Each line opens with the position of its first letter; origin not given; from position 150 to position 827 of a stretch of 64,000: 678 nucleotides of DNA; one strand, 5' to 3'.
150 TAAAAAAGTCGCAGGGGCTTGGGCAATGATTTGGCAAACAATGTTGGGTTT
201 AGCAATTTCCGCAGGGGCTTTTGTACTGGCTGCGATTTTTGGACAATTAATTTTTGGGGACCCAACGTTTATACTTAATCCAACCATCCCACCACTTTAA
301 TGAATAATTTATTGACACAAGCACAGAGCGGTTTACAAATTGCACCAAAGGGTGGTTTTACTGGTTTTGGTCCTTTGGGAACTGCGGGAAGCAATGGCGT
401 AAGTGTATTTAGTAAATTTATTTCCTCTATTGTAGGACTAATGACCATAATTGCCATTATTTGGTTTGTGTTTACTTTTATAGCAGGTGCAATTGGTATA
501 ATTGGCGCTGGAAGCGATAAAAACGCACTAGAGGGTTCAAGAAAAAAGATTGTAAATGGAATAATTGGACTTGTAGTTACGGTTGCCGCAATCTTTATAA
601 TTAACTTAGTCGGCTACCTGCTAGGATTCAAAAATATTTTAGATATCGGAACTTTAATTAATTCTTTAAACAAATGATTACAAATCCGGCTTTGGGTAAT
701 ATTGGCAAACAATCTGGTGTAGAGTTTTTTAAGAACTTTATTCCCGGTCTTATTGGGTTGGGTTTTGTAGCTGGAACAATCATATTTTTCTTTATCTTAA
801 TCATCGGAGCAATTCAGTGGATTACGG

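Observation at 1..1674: Five tandem, divergent pilin paralogs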

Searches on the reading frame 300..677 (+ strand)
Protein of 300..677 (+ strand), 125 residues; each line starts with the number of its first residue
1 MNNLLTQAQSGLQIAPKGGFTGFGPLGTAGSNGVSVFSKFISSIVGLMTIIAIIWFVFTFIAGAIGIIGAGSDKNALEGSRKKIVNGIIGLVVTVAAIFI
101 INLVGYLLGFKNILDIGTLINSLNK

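Call 8: search_protein_families(library=pfam, max_evalue=1, proteins=[window:300-674:+])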
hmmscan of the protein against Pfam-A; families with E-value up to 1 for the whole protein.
seq(125 aa): 1 family
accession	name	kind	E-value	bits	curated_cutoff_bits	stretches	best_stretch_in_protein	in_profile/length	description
PF18895.5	T4SS_pilin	-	0.00043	20.7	26.6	1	36-104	4-71/71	Type IV secretion system pilin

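Call 13: find_encoding_contigs(protein=window:300-677:+, flank=10000, max_places=6)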
Protein window:300-677:+ (125 aa): 4 contigs read that carry it; 3 places shown.
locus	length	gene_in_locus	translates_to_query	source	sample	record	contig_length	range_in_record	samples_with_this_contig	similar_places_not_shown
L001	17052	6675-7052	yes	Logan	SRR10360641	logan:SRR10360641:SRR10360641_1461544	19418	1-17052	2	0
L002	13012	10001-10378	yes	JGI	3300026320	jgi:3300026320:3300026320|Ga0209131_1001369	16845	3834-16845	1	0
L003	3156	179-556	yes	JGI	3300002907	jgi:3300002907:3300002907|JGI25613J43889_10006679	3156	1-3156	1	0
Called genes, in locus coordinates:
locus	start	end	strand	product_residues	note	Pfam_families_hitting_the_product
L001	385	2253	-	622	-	-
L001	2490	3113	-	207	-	-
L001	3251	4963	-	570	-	PF08486:SpoIID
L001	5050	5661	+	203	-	PF18895:T4SS_pilin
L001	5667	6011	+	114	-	PF18895:T4SS_pilin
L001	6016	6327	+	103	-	PF18895:T4SS_pilin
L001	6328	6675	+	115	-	-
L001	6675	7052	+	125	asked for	-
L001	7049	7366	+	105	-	-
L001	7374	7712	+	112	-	PF18895:T4SS_pilin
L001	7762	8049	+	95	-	PF18895:T4SS_pilin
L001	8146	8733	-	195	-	PF05635:23S_rRNA_IVP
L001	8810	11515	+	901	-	-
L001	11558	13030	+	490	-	-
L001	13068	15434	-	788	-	-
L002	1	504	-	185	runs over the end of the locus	-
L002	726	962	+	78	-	PF01541:GIY-YIG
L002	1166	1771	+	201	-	PF00702:Hydrolase, PF13419:HAD_2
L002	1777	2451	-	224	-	PF18912:DZR_2 (weak), PF00156:Pribosyltran (weak)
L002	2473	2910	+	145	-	PF01668:SmpB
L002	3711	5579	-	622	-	-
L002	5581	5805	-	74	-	PF18901:DUF5657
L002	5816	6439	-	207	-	-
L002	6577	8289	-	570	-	PF08486:SpoIID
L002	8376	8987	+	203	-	PF18895:T4SS_pilin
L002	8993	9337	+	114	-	PF18895:T4SS_pilin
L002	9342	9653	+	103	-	PF18895:T4SS_pilin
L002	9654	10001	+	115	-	-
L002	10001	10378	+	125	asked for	-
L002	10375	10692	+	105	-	-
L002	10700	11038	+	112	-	PF18895:T4SS_pilin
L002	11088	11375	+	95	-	PF18895:T4SS_pilin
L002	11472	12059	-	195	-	PF05635:23S_rRNA_IVP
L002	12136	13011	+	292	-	?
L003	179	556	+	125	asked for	-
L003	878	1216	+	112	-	PF18895:T4SS_pilin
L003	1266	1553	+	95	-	PF18895:T4SS_pilin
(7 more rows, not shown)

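Call 22: find_homologous_proteins(query=A2, max_evalue=0.001)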
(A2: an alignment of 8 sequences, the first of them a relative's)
Query A2 (8 sequences) (112 aa, profile of the alignment): 2718 proteins with E <= 0.001 among 8000 candidates; the best 120 are listed.
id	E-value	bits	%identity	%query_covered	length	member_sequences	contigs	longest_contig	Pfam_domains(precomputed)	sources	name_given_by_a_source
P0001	7.8e-45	169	47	94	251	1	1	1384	PF18895.6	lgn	-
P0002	3.8e-34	135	31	63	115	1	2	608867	-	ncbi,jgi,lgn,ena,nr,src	ncbi:MAG TPA: hypothetical protein VKC53_00520 [Patescibacteria group bacterium]|nr:hypothetical pro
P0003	4.2e-34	135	67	73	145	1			PF18895.6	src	-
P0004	1.2e-31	127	86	99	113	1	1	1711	PF18895.6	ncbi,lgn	-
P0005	1.6e-31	126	90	98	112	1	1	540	PF18895.6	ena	-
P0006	1.7e-31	126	85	97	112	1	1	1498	PF18895.6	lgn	-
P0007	3.3e-31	126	30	61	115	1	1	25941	-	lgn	-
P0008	3.3e-31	125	41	33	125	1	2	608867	-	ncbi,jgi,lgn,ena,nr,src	ncbi:MAG TPA: hypothetical protein VKC53_00525 [Patescibacteria group bacterium]|nr:hypothetical pro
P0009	6.1e-31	125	88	99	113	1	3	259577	PF18895.6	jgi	jgi:hypothetical protein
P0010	1.1e-30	124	93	96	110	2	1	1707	PF18895.6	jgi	jgi:hypothetical protein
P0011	1.6e-30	123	90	96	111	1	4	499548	PF18895.6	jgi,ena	jgi:hypothetical protein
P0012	2.2e-30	123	89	98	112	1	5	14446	PF18895.6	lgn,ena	-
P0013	2.8e-30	122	89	97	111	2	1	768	PF18895.6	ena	-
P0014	3.3e-30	122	87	96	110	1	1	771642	PF18895.6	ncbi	-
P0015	3.6e-30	122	88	99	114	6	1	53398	PF18895.6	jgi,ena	jgi:hypothetical protein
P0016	5.6e-30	122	87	99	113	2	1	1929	PF18895.6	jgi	jgi:hypothetical protein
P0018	6.5e-30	121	91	96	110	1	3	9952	PF18895.6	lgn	-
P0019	8.7e-30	121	90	93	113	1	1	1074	PF18895.6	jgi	jgi:hypothetical protein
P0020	1.1e-29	121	90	94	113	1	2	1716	PF18895.6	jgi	jgi:hypothetical protein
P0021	1.8e-29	120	88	98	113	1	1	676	PF18895.6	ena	-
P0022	2.3e-29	120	83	99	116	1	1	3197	PF18895.6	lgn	-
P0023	5.4e-29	118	86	99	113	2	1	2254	PF18895.6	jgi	jgi:hypothetical protein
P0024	5.6e-29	118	85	99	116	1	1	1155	PF18895.6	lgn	-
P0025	6.2e-29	118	89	96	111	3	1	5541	PF18895.6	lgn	-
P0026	6.8e-29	118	84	98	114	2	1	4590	PF18895.6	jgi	jgi:hypothetical protein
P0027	8.8e-29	118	88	96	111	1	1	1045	PF18895.6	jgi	jgi:hypothetical protein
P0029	9.4e-29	118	87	96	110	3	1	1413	PF18895.6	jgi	jgi:hypothetical protein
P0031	1.7e-28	117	65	98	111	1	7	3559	PF18895.6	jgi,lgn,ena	jgi:TRAP-type C4-dicarboxylate transport system permease small subunit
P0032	1.7e-28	117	74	100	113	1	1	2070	PF18895.6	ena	-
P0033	1.8e-28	117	65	98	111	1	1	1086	PF18895.6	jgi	jgi:TRAP-type C4-dicarboxylate transport system permease small subunit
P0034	2.0e-28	116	76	97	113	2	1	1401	PF18895.6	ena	-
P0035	2.0e-28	116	78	93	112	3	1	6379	PF18895.6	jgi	jgi:hypothetical protein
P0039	2.8e-28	116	75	98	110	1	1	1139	PF18895.6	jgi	-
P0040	3.1e-28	116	74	98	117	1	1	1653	PF18895.6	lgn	-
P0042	4.0e-28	116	72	98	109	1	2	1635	PF18895.6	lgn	-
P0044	5.8e-28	115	66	98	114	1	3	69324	PF18895.6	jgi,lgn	-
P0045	5.9e-28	115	73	98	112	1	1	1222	PF18895.6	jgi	jgi:hypothetical protein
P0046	6.0e-28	115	88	92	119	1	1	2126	PF18895.6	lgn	-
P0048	6.9e-28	115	75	98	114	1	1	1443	PF18895.6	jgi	jgi:hypothetical protein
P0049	7.3e-28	115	79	96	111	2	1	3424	PF18895.6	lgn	-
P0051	8.4e-28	114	77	98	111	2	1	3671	PF18895.6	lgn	-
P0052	9.3e-28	114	76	98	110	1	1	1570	PF18895.6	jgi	jgi:hypothetical protein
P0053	9.4e-28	114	71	97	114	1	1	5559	PF18895.6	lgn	-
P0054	1.1e-27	114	76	98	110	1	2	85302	PF18895.6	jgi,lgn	jgi:hypothetical protein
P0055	1.1e-27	114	65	98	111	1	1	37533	PF18895.6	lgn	-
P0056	1.1e-27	114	77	98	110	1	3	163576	PF18895.6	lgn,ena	-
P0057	1.1e-27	114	79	96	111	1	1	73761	PF18895.6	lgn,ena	-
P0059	1.3e-27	114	71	88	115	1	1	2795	PF18895.6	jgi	jgi:hypothetical protein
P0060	1.5e-27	114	76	93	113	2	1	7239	PF18895.6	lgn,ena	-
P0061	1.6e-27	114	77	99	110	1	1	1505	PF18895.6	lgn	-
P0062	1.7e-27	114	68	98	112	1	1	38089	PF18895.6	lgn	-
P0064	1.8e-27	113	70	98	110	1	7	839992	PF18895.6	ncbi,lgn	-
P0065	1.8e-27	113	73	98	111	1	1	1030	PF18895.6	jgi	jgi:TRAP-type C4-dicarboxylate transport system permease small subunit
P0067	1.9e-27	113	74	97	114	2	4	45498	PF18895.6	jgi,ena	jgi:hypothetical protein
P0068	2.0e-27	113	75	92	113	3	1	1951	PF18895.6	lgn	-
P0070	2.1e-27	113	68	98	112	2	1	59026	PF18895.6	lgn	-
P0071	2.2e-27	113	75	90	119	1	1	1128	PF18895.6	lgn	-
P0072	2.8e-27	113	-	-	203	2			PF18895.6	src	-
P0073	2.9e-27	113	73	100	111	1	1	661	PF18895.6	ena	-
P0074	3.1e-27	113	75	93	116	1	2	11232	PF18895.6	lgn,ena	-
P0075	3.1e-27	113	80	97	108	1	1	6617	PF18895.6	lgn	-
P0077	3.8e-27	112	68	95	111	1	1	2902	PF18895.6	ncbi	-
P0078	3.8e-27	112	76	98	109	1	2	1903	PF18895.6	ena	-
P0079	3.8e-27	112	75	81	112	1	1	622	PF18895.6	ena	-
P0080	3.9e-27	112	70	95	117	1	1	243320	PF18895.6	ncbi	-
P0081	4.1e-27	112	74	99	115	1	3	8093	PF18895.6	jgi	jgi:pseudouridine-5'-phosphate glycosidase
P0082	4.2e-27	112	74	96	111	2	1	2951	PF18895.6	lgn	-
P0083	4.4e-27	112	71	88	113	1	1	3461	PF18895.6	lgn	-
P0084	4.5e-27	112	74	99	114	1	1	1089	PF18895.6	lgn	-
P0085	4.5e-27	112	81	93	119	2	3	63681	PF18895.6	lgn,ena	-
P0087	5.0e-27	112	77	96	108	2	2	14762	PF18895.6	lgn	-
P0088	5.0e-27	112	69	98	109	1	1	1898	PF18895.6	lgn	-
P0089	5.3e-27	112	63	98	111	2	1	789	PF18895.6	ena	-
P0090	5.7e-27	112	74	96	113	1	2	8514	PF18895.6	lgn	-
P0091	6.1e-27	112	67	98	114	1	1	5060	PF18895.6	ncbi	-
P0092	6.3e-27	112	72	97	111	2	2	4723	PF18895.6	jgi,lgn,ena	-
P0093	6.6e-27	112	79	81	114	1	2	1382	PF18895.6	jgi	jgi:TRAP-type C4-dicarboxylate transport system permease small subunit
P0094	6.8e-27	112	74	96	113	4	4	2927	PF18895.6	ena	-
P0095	7.2e-27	111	75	93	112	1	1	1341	PF18895.6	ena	-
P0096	7.6e-27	111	62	98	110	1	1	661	PF18895.6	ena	-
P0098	7.9e-27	111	80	88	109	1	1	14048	PF18895.6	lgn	-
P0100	9.1e-27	111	65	98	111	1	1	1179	PF18895.6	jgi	jgi:hypothetical protein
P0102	9.1e-27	111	74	99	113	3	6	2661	PF18895.6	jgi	jgi:hypothetical protein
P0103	9.1e-27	111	68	98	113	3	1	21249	PF18895.6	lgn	-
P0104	9.5e-27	111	76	94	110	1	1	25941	PF18895.6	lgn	-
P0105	9.9e-27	111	72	100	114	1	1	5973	PF18895.6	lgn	-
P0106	1.0e-26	111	78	76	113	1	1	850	PF18895.6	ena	-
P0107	1.0e-26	111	80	97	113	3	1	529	PF18895.6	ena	-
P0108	1.0e-26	111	72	96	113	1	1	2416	PF18895.6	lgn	-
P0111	1.1e-26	111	66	98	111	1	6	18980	PF18895.6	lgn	-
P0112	1.2e-26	111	81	87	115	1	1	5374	PF18895.6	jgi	jgi:hypothetical protein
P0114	1.3e-26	111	65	94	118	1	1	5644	PF18895.6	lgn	-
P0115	1.3e-26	111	73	98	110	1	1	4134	PF18895.6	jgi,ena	-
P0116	1.5e-26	111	74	89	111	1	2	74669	PF18895.6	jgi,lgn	jgi:hypothetical protein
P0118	1.5e-26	110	72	88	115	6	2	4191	PF18895.6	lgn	-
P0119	1.6e-26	110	72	97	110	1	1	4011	PF18895.6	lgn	-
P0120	1.6e-26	110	65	98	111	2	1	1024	PF18895.6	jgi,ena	-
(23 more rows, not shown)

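Call 23: find_encoding_contigs(protein=P0014, flank=10000, max_places=1)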
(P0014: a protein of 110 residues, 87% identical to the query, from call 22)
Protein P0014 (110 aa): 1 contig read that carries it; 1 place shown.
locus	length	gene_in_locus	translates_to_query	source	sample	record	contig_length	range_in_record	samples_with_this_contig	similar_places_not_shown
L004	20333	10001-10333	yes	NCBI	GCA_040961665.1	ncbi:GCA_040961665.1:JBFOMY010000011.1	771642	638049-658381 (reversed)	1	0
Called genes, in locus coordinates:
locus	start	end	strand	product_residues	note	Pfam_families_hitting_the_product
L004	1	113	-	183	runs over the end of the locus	PF00293:NUDIX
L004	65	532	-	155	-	PF00293:NUDIX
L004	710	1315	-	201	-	-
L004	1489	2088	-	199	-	-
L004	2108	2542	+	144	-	PF01668:SmpB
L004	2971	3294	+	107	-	-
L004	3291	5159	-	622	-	-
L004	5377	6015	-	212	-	-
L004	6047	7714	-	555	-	PF08486:SpoIID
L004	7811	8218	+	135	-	PF18895:T4SS_pilin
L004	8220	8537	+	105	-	PF18895:T4SS_pilin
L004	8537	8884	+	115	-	PF18895:T4SS_pilin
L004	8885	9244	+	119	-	-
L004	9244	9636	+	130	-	PF18895:T4SS_pilin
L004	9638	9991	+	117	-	PF18895:T4SS_pilin (weak)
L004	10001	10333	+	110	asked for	PF18895:T4SS_pilin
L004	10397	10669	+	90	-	PF18895:T4SS_pilin (weak)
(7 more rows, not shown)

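Call 24: find_encoding_contigs(protein=P0064, flank=10000, max_places=1)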
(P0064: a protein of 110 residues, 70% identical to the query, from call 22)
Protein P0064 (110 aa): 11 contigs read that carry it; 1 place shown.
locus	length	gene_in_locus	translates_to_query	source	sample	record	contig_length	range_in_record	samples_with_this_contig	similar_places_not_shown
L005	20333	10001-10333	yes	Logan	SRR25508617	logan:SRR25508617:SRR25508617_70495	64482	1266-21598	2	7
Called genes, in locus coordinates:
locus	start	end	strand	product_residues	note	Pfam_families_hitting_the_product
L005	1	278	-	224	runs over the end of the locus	PF18912:DZR_2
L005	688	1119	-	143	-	PF01668:SmpB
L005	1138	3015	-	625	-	-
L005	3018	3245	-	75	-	PF18901:DUF5657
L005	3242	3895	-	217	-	PF03703:bPH_2 (faint)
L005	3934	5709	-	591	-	PF08486:SpoIID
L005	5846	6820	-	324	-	-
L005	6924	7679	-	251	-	-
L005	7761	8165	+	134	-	PF18895:T4SS_pilin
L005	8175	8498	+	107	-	PF18895:T4SS_pilin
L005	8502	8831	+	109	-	PF18895:T4SS_pilin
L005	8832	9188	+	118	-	-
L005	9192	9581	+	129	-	-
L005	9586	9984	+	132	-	-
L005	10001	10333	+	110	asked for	PF18895:T4SS_pilin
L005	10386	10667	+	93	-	PF18895:T4SS_pilin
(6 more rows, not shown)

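Call 25: find_encoding_contigs(protein=P0080, flank=10000, max_places=1)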
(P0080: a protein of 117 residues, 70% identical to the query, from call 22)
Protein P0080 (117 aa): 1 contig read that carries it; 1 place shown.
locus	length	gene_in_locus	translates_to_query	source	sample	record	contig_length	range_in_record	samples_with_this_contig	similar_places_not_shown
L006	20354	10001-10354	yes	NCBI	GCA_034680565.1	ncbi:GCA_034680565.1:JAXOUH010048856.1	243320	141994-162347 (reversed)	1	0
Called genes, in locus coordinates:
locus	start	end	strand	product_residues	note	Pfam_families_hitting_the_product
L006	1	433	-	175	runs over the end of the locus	PF00293:NUDIX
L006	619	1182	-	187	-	-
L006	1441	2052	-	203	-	-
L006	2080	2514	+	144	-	PF01668:SmpB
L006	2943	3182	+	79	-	-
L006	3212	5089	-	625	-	-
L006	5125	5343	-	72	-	PF18901:DUF5657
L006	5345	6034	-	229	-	-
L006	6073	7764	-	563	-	PF08486:SpoIID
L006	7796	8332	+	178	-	PF18895:T4SS_pilin (weak)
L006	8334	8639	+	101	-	PF18895:T4SS_pilin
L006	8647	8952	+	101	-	PF18895:T4SS_pilin (weak)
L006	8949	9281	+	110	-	-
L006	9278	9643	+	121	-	-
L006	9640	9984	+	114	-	-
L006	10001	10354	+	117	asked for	PF18895:T4SS_pilin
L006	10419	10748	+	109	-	PF18895:T4SS_pilin (weak)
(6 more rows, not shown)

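Call 26: find_encoding_contigs(protein=P0011, flank=10000, max_places=1)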
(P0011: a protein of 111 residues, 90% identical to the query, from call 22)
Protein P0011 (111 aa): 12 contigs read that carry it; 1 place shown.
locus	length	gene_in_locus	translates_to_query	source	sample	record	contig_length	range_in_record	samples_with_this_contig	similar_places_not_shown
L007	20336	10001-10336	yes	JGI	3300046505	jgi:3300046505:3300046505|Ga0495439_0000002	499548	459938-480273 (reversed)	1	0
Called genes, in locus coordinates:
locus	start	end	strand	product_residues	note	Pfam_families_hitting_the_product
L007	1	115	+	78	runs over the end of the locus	PF01541:GIY-YIG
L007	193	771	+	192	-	-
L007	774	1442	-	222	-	PF18912:DZR_2 (weak)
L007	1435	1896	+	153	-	PF01668:SmpB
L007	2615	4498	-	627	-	-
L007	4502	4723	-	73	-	PF18901:DUF5657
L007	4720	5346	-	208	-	-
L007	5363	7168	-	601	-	PF08486:SpoIID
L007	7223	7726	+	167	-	PF18895:T4SS_pilin (weak)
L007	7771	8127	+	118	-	PF05635:23S_rRNA_IVP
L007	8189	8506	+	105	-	PF18895:T4SS_pilin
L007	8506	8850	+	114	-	PF18895:T4SS_pilin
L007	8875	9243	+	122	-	-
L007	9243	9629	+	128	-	-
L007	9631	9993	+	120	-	-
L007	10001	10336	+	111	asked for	PF18895:T4SS_pilin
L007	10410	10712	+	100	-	PF18895:T4SS_pilin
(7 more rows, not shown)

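Call 29: search_solved_structures(query=A2, max_evalue=10, show_alignments=3)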
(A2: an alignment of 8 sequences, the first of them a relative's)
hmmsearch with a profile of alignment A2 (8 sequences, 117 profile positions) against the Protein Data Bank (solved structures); distinct sequences matched with E-value up to 10: 4.
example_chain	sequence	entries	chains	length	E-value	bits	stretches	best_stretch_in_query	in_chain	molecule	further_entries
7zm5_A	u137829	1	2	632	0.075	16.2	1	14-72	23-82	Attachment glycoprotein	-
7rmy_A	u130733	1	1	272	0.72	13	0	51-80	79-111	De Novo designed tunable homodimer, D_3-337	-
7zcm_B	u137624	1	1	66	7.4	9.8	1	40-87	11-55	Sensory rhodopsin II transducer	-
1h2s_B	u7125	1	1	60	8.1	9.7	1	40-87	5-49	SENSORY RHODOPSIN II TRANSDUCER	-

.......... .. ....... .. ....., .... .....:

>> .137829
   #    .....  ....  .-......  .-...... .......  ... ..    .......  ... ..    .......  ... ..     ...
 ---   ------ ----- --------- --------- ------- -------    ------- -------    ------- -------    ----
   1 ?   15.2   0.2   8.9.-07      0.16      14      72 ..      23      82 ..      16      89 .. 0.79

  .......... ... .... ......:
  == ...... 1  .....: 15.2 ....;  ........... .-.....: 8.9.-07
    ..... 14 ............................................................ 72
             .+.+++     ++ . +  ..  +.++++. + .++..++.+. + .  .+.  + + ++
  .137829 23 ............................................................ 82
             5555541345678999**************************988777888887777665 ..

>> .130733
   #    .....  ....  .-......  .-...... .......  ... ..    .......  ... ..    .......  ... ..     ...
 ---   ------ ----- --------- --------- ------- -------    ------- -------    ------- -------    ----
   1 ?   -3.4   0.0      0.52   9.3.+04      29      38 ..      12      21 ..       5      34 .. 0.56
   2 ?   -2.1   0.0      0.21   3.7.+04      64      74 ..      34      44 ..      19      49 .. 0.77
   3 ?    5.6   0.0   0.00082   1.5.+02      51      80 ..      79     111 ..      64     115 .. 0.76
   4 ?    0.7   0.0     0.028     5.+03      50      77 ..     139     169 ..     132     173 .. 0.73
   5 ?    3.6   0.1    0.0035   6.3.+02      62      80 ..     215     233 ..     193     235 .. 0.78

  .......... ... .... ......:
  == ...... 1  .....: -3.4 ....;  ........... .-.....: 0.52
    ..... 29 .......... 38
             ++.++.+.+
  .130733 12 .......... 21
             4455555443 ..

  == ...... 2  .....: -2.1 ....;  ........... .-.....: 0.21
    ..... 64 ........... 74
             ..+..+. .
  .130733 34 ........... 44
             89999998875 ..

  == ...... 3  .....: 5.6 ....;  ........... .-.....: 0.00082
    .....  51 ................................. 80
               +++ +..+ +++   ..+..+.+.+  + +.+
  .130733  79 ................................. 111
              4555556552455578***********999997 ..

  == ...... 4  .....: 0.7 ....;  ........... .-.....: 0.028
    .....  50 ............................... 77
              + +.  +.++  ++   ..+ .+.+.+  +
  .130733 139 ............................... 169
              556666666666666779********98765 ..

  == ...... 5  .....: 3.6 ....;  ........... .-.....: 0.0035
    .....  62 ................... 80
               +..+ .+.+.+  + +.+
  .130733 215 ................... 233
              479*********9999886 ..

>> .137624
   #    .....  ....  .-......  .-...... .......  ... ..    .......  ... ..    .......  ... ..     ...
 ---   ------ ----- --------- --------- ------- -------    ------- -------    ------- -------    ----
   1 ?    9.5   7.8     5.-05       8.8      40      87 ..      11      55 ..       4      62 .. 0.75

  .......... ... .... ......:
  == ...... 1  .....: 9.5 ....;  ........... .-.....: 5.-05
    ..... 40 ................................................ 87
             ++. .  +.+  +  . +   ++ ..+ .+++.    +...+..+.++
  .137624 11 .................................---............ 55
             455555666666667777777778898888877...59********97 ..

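Call 30: search_protein_families(library=pfam, max_evalue=1, proteins=[L002:8376-8984:+, L002:8993-9334:+, L002:9342-9650:+, L002:9654-9998:+])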
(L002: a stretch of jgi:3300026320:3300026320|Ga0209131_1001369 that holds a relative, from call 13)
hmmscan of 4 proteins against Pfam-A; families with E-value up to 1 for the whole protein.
L002:8376-8984:+ (203 aa): 3 families
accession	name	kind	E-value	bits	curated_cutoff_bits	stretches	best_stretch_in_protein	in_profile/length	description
PF18895.5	T4SS_pilin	-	2.6e-09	37.5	26.6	1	115-177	9-70/71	Type IV secretion system pilin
PF03023.19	MurJ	-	0.015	14.4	27.4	1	110-184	51-122/451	Lipid II flippase MurJ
PF13347.12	MFS_2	-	0.02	13.9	27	1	116-175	363-420/427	MFS/sugar transport protein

L002:8993-9334:+ (114 aa): 2 families
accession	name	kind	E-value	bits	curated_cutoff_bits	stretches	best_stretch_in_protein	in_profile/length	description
PF18895.5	T4SS_pilin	-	2.5e-10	40.7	26.6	1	21-90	3-71/71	Type IV secretion system pilin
PF12700.13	HlyD_2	-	0.12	11.5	25.1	1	66-97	8-39/416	HlyD family secretion protein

L002:9342-9650:+ (103 aa): 4 families
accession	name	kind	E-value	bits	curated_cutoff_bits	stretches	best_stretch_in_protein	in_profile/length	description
PF18895.5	T4SS_pilin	-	2.7e-08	34.2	26.6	1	34-92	16-71/71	Type IV secretion system pilin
PF08129.17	Antimicrobial17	-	0.093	13.2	25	1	76-95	24-43/57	Alpha/beta enterocin family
PF04246.17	RseC_MucC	-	0.41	11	24.4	1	44-99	69-121/130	Positive regulator of sigma(E), RseC/MucC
PF10999.13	DUF2839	-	0.75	10.6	22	0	64-94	32-62/67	Protein of unknown function (DUF2839)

L002:9654-9998:+ (115 aa): 2 families
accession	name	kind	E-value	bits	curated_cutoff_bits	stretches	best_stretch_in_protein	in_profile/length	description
PF18895.5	T4SS_pilin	-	0.29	11.7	26.6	1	29-99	5-70/71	Type IV secretion system pilin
PF10724.14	DUF2516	-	0.47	11.2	30.6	1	31-90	5-58/92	Protein of unknown function (DUF2516)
